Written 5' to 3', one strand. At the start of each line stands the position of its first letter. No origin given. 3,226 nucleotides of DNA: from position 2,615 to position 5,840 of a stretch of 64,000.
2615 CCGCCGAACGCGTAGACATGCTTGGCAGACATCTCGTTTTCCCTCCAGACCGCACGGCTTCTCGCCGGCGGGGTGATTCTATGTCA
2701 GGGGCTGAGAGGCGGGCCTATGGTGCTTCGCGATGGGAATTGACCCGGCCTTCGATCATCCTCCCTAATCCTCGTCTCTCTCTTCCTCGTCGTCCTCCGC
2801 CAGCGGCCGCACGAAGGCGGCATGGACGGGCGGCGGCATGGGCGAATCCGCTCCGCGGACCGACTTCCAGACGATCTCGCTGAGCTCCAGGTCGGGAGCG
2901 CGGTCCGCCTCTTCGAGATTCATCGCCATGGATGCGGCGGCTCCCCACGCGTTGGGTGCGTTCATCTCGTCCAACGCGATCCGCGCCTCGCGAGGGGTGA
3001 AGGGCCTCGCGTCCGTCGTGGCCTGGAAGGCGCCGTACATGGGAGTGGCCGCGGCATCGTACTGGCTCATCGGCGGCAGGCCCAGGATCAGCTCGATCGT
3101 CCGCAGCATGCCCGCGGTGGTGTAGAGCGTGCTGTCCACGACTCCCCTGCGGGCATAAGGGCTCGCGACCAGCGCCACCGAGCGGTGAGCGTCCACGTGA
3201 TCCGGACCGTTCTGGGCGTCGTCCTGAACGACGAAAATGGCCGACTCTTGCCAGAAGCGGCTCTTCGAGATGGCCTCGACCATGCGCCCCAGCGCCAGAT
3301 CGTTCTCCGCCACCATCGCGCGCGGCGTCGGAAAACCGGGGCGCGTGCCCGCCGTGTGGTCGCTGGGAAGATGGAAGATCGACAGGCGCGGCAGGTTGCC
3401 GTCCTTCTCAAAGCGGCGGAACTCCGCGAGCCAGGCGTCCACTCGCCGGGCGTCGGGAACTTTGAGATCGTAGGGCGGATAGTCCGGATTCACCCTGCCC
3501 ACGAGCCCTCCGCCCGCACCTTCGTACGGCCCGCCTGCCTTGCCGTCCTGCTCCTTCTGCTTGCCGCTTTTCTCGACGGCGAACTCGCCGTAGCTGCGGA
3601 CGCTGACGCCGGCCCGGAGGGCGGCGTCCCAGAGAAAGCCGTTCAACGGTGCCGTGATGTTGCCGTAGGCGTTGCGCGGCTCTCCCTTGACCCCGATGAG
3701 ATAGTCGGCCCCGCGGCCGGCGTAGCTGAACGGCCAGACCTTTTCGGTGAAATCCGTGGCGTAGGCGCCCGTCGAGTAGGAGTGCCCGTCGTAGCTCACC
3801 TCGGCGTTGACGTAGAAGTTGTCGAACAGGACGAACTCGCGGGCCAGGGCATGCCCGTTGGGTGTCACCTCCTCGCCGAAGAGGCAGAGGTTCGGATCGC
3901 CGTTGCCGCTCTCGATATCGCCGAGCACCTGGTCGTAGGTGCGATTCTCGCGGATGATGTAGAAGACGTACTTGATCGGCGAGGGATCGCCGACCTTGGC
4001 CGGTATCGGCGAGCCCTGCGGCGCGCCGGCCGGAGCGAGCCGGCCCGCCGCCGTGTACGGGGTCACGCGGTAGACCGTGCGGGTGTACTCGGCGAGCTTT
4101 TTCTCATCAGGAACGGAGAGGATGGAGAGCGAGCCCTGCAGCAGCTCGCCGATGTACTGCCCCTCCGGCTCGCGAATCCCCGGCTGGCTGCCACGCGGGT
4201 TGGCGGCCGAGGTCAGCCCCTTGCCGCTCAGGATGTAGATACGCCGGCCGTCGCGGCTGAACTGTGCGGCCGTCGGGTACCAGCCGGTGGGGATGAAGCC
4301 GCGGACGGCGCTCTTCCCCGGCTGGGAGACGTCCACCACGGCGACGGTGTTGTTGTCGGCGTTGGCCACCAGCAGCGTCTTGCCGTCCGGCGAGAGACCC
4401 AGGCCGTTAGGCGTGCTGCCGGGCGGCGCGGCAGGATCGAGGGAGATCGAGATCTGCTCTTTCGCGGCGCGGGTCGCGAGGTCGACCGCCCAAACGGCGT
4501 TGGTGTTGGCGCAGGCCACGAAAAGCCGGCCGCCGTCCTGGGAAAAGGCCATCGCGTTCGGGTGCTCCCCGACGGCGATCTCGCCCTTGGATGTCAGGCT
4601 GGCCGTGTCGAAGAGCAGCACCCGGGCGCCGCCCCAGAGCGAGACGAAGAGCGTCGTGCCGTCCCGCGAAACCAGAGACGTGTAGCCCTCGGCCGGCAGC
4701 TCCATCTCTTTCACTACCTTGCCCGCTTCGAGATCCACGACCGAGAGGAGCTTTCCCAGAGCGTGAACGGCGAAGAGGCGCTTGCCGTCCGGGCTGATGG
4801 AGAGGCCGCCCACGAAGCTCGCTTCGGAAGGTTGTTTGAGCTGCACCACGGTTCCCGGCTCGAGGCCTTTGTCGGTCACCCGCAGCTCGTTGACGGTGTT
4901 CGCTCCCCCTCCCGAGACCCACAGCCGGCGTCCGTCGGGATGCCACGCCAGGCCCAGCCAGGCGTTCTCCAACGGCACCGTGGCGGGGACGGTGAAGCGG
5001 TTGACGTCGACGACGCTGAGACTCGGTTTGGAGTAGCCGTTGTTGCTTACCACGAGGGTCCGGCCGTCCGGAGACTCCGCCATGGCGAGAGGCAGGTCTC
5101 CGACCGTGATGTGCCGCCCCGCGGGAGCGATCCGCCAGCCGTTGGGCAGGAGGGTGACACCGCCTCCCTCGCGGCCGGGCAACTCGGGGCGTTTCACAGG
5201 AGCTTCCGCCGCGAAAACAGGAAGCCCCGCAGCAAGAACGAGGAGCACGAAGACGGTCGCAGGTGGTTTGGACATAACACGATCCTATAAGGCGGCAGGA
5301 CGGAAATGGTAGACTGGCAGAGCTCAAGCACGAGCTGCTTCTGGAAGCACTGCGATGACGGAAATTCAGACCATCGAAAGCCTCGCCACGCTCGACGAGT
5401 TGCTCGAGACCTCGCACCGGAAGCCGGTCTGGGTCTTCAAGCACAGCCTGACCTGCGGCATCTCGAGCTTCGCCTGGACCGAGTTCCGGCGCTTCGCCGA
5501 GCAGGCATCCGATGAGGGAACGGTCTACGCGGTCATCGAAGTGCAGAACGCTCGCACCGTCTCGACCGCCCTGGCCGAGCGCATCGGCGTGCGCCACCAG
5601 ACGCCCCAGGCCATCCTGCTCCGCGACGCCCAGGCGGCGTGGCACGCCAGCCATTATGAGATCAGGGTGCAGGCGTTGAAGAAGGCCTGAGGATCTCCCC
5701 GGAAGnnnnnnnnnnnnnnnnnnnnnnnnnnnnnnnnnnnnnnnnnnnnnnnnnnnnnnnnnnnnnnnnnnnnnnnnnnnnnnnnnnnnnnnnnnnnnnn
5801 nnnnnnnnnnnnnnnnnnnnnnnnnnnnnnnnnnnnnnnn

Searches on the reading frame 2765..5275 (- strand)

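Call 4: search_protein_families(library=pfam, proteins=[window:2765-5275:-], max_evalue=0.01)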
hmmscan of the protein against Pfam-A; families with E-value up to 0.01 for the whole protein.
window:2765-5275:- (836 aa): 13 families
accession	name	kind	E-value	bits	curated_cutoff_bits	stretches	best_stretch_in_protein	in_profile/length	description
PF25174.1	Beta-prop_THOC3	-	9.5e-14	51.5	305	1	109-346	8-228/272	THOC3 beta-propeller domain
PF08450.18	SGL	-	1.5e-12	48.1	26.3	2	108-212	138-243/246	SMP-30/Gluconolactonase/LRE-like region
PF04185.19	Phosphoesterase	-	1.1e-09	38.4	23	1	466-734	102-356/356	Phosphoesterase family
PF10282.15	Lactonase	-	1.5e-09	37.9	21.7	1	227-348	179-307/344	Lactonase, 7-bladed beta-propeller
PF12894.13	ANAPC4_WD40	-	1.3e-06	29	22.9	0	142-194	28-79/91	Anaphase-promoting complex subunit 4 WD40 domain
PF07676.18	PD40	-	8.7e-05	22.8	20.9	0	159-167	15-23/38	WD40-like Beta Propeller Repeat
PF00400.38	WD40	-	8.9e-05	23.3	27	0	108-127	16-34/39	WD domain, G-beta repeat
PF23414.1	Beta-prop_EML_2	-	0.00011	22.1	90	0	157-259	3-104/266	Echinoderm microtubule-associated protein second beta-propeller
PF21783.3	YNCE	-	0.0004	20.3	27.1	0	168-241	257-330/339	YNCE-like beta-propeller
PF10647.15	Gmad1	-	0.00044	20.6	20.5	0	62-171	25-131/251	Lipoprotein LpqB beta-propeller domain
PF25460.1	Beta-prop_Aladin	-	0.003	17.2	171.1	0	250-346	74-168/340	Aladin seven-bladed propeller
PF01436.27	NHL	-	0.0082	16.6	20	0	238-262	3-26/28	NHL repeat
PF01663.27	Phosphodiest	-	0.0095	16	23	0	546-685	91-218/342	Type I phosphodiesterase / nucleotide pyrophosphatase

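Call 5: search_protein_families(library=ncbifam, proteins=[window:2765-5275:-], max_evalue=0.01)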
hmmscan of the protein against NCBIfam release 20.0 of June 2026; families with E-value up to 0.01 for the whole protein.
window:2765-5275:- (836 aa): 10 families
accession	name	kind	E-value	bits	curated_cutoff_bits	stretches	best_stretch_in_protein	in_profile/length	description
NF052340.1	hydrazine_beta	equivalog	4.6e-25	88.5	560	3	132-300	16-175/372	hydrazine synthase subunit beta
TIGR03866.1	PQQ_ABC_repeats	subfamily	2e-21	76.4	287.3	2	207-346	11-139/310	PQQ-dependent catabolism-associated beta-propeller protein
NF052342.1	hydrazine_BC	exception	3.5e-21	75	1250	2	139-270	29-155/690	hydrazine synthase subunit beta-gamma fusion subunit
TIGR02276.1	beta_rpt_yvtn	repeat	4.1e-16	58.7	27.85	1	296-336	1-38/42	beta-propeller repeat protein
NF048007.1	MmpL3Stblzr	equivalog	3.1e-11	43.1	600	1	178-267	251-337/366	MmpL3/TtfA transport complex stabilizer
NF052280.1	7_blade_YncE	equivalog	3.2e-10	39.3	400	1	77-255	144-317/338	7-bladed beta-propeller protein YncE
NF038117.1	choice_anch_I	subfamily_domain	1e-09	37.8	300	1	218-254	76-112/458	choice-of-anchor I family protein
TIGR03397.1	acid_phos_Burk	subfamily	3.2e-09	36.5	362.75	1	625-737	341-456/483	acid phosphatase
NF052460.1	L-NosZ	equivalog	3.6e-09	35.6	700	1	112-344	51-270/480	clade III lactonase-type nitrous-oxide reductase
TIGR03907.1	QH_beta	equivalog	4e-09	36.1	223.2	1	160-237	250-324/338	quinohemoprotein amine dehydrogenase subunit beta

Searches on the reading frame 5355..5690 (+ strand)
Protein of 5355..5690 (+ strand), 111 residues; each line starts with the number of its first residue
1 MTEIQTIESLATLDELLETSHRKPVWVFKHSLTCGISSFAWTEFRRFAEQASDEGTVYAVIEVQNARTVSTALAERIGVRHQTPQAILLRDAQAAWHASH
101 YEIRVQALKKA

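Call 4: search_protein_families(library=pfam, proteins=[window:5355-5690:+], max_evalue=0.01)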
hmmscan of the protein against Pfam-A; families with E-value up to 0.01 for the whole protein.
window:5355-5690:+ (111 aa): 1 family
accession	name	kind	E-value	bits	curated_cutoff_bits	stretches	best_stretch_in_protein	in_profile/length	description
PF11009.14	BrxC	-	3.7e-30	104.3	24.2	1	6-108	2-102/102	Monothiol bacilliredoxin BrxC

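Call 5: search_protein_families(library=ncbifam, proteins=[window:5355-5690:+], max_evalue=0.01)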
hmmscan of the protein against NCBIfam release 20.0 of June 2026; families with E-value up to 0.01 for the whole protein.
window:5355-5690:+ (111 aa): 2 families
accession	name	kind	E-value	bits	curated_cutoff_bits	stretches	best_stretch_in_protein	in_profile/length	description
TIGR04019.1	B_thiol_YtxJ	hypoth_equivalog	1.2e-31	108.8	77.25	1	6-110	2-105/105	bacillithiol system redox-active protein YtxJ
NF053651.1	BclredAbxCDein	equivalog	2.2e-06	27.5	340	1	59-109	50-100/202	monothiol bacilliredoxin AbxC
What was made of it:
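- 5355..5690 (+): Flank: ytxJ/brxC monothiol bacilliredoxin-like gene, convergent with the 356-aa gene. PF11009 104 bits; TIGR04019 (calls 4, 5).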
